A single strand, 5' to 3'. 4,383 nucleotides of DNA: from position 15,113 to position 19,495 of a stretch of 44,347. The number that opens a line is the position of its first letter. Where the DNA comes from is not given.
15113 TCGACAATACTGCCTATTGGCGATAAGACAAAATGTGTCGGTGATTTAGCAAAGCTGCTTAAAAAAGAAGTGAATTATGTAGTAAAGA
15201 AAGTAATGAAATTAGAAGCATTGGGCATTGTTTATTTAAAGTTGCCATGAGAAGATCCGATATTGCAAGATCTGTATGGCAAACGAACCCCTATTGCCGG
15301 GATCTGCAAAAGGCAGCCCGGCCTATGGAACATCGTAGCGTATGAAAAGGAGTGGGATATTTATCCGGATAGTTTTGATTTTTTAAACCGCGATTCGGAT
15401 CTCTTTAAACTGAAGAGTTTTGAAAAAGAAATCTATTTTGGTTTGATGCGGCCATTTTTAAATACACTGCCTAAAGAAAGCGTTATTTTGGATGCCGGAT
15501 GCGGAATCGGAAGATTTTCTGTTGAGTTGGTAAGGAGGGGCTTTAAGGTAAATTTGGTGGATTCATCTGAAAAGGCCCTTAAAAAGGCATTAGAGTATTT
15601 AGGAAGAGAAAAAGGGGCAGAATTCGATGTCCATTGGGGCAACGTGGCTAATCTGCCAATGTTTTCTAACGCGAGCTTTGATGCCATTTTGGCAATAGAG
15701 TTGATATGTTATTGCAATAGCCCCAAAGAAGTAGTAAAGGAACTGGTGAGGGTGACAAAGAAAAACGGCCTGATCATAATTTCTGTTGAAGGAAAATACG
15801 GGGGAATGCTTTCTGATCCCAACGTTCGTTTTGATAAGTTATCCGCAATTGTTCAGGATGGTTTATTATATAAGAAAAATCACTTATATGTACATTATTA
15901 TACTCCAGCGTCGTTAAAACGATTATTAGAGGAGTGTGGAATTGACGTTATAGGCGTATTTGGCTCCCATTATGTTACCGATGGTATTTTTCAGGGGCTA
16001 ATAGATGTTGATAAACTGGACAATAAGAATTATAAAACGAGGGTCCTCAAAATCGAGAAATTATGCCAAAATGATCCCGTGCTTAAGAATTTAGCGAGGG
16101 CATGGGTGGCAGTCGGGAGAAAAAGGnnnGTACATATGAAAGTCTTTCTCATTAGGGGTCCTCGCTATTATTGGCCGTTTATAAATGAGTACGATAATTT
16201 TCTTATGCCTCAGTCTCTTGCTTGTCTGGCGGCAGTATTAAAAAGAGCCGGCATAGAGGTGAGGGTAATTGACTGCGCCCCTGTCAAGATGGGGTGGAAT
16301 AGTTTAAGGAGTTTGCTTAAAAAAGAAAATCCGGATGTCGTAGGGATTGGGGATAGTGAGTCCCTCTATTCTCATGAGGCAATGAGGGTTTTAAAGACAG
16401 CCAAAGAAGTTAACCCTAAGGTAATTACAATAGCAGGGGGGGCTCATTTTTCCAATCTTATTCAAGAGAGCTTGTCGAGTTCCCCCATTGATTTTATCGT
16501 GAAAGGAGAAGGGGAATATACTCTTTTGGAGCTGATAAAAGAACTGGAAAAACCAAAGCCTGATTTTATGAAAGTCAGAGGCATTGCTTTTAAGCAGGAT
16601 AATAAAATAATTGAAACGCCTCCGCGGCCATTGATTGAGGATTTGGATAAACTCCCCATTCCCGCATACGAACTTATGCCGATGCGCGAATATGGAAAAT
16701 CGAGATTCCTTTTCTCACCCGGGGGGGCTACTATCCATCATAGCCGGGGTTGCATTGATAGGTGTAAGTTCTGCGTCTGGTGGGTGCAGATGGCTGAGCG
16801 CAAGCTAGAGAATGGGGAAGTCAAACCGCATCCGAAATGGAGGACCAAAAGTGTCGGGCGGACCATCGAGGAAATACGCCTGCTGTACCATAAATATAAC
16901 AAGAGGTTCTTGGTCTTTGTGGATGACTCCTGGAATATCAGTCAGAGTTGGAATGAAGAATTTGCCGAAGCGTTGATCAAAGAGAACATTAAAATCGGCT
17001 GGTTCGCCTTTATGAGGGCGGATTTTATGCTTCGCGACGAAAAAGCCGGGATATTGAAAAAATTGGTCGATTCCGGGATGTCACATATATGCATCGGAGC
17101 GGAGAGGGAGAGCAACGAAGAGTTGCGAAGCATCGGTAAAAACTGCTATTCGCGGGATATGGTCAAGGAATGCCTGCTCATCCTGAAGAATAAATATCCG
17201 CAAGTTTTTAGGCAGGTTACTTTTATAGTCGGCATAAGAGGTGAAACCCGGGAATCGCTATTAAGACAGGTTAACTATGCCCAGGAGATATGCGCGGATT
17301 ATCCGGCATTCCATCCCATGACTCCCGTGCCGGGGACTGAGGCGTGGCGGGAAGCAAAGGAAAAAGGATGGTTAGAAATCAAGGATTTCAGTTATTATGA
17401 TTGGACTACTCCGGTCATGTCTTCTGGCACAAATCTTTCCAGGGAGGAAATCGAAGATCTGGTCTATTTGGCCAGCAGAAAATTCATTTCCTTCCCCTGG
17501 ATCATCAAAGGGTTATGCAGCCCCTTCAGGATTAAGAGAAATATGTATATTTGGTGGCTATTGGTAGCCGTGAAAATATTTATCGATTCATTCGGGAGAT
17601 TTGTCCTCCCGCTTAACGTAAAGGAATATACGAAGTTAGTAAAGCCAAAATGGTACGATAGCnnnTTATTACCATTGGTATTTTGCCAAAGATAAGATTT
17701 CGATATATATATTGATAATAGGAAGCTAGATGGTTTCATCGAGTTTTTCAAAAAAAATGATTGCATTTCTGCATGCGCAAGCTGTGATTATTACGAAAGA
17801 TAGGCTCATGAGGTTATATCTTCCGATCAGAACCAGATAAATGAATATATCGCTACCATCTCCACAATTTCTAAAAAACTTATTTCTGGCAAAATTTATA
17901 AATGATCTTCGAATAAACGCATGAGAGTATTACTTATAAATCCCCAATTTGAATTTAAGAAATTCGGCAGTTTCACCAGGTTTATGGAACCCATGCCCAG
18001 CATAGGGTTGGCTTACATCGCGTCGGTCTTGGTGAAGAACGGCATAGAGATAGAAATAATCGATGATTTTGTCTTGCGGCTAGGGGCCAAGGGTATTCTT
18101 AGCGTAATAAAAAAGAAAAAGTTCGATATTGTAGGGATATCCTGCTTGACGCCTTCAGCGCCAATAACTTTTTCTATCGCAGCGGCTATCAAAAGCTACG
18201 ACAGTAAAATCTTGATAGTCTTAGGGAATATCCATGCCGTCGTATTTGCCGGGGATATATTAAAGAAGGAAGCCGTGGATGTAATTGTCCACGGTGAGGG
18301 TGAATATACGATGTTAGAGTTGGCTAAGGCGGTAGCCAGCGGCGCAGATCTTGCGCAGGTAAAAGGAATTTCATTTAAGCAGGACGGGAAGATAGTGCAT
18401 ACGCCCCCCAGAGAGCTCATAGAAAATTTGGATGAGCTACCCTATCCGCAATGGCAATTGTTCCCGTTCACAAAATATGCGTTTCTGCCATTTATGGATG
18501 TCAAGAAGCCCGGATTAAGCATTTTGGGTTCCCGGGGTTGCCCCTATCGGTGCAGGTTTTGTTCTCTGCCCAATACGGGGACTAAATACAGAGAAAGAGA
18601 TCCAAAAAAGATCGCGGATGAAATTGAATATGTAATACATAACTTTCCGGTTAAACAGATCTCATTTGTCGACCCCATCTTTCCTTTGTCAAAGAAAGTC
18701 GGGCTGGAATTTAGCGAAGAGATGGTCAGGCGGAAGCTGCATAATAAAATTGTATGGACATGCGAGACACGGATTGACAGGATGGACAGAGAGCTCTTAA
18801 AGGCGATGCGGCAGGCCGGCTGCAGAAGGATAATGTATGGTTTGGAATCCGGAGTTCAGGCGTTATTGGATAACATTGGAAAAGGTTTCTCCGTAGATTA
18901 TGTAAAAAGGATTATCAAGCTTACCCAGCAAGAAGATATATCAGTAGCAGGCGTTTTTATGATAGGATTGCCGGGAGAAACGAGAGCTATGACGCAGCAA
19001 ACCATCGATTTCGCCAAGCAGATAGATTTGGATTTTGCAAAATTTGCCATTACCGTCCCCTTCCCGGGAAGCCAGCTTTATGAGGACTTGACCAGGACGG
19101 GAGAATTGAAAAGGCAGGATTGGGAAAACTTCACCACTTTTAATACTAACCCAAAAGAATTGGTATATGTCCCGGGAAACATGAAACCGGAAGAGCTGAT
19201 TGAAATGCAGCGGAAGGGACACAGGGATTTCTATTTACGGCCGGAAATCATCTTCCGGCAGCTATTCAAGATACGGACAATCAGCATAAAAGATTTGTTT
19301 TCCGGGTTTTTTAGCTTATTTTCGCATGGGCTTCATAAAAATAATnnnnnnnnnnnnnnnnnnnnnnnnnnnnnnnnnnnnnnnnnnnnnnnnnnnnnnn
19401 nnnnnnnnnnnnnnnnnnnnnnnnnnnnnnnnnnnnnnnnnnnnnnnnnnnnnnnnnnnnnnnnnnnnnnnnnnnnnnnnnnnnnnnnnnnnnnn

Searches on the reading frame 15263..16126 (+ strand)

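Call 21: search_protein_families(library=pfam, proteins=[window:15263-16126:+], max_evalue=0.001)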
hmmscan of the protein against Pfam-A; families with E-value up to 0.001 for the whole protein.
window:15263-16126:+ (288 aa): 11 families
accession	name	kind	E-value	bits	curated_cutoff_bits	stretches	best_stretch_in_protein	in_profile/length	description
PF08241.18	Methyltransf_11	-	3e-18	66.7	21.2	1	76-173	1-95/95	Methyltransferase domain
PF13649.12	Methyltransf_25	-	2.6e-16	60.5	27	1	75-169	1-97/97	Methyltransferase domain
PF13489.12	Methyltransf_23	-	1.1e-15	58.1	27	1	63-230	14-162/164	Methyltransferase domain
PF13847.12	Methyltransf_31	-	1.8e-15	57.3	27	1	71-174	3-110/145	Methyltransferase domain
PF08242.18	Methyltransf_12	-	1.7e-11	45.2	30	1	76-171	1-98/98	Methyltransferase domain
PF05175.20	MTS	-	6.8e-06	26.3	23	1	65-143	23-103/170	Methyltransferase small domain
PF01209.24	Ubie_methyltran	-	0.00022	21.1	20.1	1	73-172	49-150/233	ubiE/COQ5 methyltransferase family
PF05891.18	Methyltransf_PK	-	0.0003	20.8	27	1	70-119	54-104/218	AdoMet dependent proline di-methyltransferase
PF03848.20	TehB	-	0.00036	20.5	20.4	1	73-170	32-129/193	Tellurite resistance protein TehB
PF10294.15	Methyltransf_16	-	0.00037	20.7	21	1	74-176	51-158/174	Lysine methyltransferase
PF07021.18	MetW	-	0.00044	20.4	21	1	66-168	8-105/193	Methionine biosynthesis protein MetW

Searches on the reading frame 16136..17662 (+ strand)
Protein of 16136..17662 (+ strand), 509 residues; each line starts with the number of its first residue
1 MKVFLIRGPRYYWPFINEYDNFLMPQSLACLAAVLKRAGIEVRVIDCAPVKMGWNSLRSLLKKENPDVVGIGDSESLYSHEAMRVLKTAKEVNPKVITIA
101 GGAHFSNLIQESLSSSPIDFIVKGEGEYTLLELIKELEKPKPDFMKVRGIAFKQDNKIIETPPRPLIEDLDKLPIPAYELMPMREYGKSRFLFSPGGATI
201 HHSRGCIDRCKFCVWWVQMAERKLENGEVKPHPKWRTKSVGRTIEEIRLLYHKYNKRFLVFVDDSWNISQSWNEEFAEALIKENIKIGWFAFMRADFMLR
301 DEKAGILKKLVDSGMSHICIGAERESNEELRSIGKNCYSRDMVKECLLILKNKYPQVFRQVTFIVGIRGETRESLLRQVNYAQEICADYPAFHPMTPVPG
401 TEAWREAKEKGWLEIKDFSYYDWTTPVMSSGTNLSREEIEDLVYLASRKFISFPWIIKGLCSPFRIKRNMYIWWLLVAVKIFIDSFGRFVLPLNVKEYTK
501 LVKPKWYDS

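Call 21: search_protein_families(library=pfam, proteins=[window:16136-17662:+], max_evalue=0.001)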
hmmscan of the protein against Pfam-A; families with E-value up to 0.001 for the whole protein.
window:16136-17662:+ (509 aa): 2 families
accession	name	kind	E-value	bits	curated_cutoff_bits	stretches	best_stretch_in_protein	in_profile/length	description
PF02310.24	B12-binding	-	5.2e-16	59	32.1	1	18-133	7-120/121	B12 binding domain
PF04055.27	Radical_SAM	-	5.1e-11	43.5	29.5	1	201-376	2-160/166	Radical SAM superfamily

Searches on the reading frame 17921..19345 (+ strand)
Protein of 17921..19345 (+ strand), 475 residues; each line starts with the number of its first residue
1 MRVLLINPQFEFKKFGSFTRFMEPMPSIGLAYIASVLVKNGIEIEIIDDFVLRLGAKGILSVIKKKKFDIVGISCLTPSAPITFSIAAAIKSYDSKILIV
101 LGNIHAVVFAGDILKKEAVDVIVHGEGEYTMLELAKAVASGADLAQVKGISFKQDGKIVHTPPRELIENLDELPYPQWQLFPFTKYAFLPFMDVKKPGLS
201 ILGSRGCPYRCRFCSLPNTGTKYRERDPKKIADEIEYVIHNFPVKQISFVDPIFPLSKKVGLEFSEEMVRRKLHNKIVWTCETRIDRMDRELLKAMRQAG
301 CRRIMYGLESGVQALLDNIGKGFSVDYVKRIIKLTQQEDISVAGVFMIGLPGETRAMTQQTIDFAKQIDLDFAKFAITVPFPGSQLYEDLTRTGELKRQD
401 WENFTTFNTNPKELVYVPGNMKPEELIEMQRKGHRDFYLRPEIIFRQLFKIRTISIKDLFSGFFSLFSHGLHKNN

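Call 21: search_protein_families(library=pfam, proteins=[window:17921-19345:+], max_evalue=0.001)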
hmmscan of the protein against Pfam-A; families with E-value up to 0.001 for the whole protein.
window:17921-19345:+ (475 aa): 2 families
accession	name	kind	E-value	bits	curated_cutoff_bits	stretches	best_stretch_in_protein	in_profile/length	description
PF04055.27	Radical_SAM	-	7.9e-24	85.1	29.5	1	204-365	4-166/166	Radical SAM superfamily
PF02310.24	B12-binding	-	3.2e-19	69.4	32.1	1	24-134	11-120/121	B12 binding domain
